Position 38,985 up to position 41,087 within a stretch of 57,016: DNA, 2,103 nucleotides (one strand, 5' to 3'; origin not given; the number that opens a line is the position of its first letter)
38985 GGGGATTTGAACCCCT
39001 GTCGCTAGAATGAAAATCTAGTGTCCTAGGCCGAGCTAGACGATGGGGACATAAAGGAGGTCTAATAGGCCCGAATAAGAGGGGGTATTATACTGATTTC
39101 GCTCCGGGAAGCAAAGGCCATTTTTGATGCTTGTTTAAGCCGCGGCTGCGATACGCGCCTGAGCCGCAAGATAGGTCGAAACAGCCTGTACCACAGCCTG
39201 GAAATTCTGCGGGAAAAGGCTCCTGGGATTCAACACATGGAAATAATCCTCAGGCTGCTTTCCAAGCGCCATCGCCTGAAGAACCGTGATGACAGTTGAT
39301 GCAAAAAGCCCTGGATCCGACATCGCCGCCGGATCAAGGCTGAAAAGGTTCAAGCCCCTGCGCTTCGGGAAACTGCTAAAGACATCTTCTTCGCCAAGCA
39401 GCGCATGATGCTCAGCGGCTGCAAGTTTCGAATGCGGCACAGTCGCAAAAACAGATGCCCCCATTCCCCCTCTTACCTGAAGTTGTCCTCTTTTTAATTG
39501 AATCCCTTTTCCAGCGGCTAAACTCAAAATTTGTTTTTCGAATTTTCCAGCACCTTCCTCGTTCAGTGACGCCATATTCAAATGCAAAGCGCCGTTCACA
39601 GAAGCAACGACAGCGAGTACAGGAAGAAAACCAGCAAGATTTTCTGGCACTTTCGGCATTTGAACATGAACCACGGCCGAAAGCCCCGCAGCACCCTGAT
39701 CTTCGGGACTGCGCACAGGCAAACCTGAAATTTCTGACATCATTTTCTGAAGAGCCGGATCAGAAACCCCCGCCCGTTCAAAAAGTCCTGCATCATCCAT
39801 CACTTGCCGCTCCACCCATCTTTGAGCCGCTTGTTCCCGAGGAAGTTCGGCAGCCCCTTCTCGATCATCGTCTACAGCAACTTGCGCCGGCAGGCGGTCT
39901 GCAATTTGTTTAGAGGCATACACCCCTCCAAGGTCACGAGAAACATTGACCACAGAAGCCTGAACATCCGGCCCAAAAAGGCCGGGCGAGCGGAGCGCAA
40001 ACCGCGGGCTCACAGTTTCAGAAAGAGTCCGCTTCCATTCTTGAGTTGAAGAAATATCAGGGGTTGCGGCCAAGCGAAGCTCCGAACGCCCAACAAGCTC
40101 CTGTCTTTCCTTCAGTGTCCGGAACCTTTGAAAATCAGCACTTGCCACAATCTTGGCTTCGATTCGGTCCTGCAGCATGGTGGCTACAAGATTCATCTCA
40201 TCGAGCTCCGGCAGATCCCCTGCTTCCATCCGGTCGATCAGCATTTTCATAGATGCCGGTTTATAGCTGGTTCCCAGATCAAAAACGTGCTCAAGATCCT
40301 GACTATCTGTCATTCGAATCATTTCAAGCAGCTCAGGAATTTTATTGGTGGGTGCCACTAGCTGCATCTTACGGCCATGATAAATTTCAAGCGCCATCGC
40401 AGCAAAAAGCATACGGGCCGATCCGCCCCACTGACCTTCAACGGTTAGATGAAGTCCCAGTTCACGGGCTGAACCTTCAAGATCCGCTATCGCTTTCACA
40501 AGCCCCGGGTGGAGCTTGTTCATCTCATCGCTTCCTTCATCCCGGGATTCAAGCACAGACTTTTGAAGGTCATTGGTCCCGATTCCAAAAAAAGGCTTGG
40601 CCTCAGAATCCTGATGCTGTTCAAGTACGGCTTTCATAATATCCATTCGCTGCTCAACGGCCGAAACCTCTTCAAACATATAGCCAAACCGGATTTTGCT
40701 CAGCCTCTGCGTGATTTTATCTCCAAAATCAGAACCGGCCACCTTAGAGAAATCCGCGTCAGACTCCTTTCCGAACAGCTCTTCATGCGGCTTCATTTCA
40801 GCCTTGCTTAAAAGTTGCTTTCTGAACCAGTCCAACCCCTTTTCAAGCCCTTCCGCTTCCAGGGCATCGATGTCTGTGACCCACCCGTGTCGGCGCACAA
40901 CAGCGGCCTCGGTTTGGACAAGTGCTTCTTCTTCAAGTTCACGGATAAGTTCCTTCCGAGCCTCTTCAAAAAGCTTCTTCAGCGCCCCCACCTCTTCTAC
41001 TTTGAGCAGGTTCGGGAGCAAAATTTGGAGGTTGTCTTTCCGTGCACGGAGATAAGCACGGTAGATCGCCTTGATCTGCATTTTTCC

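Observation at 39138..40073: A related 300-350-aa C-terminal tail closes all three large proteins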

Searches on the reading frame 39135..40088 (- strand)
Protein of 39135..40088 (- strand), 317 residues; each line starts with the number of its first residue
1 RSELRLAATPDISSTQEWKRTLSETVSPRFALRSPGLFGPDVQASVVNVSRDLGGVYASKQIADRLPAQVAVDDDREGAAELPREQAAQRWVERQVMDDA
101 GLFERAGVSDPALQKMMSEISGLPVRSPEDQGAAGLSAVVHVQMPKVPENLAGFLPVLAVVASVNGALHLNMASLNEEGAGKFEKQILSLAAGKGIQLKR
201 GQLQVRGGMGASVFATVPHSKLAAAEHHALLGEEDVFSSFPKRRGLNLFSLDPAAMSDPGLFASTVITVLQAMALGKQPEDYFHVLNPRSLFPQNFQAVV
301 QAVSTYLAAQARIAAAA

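Call 8: search_protein_families(library=pfam, proteins=[window:39135-40088:-], max_evalue=1)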
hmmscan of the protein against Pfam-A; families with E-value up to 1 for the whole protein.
window:39135-40088:- (317 aa): 2 families
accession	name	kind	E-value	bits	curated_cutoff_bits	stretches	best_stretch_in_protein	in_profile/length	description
PF11803.13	UXS1_N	-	0.032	15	30.1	1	155-191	21-56/75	UDP-glucuronate decarboxylase N-terminal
PF01218.23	Coprogen_oxidas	-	0.099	11.7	31.8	1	93-149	40-100/295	Coproporphyrinogen III oxidase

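Call 10: find_homologous_proteins(query=window:39138-40088:-, max_evalue=0.01)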
Query window:39138-40088:-: 8000 candidates shared short words with the query, none scored E <= 0.01.

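Call 86: search_protein_families(library=ncbifam, proteins=[window:39138-40088:-], max_evalue=1)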
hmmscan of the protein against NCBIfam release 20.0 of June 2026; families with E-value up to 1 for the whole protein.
window:39138-40088:- (317 aa): 2 families
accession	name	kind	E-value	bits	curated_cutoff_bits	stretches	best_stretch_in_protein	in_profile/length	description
NF033415.1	thiovirid_RiPP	subfamily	0.033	14.8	40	1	84-134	12-61/72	thioviridamide family RiPP peptide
NF003727.1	PRK05330.1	equivalog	0.11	11.5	297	1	91-149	40-101/294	oxygen-dependent coproporphyrinogen oxidase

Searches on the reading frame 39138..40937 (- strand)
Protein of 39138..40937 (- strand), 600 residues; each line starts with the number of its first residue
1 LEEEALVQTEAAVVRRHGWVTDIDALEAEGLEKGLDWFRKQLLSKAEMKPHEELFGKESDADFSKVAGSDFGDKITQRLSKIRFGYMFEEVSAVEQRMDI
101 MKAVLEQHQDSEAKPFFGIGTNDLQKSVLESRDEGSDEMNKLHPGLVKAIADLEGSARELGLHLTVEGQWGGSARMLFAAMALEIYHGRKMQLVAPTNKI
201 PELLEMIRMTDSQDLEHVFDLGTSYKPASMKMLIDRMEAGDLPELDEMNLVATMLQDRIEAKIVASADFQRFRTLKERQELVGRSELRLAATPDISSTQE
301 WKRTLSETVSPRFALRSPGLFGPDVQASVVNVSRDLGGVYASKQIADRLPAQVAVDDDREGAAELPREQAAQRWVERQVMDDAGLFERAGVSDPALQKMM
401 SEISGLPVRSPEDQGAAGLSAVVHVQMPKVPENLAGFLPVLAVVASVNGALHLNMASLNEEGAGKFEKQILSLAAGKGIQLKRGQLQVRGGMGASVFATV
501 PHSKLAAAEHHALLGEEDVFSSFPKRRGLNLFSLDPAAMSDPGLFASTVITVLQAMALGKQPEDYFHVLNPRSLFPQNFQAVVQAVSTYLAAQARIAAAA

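Call 35: find_homologous_proteins(query=window:39138-40937:-, max_evalue=0.001)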
Query window:39138-40937:-: 8000 candidates shared short words with the query, none scored E <= 0.001.
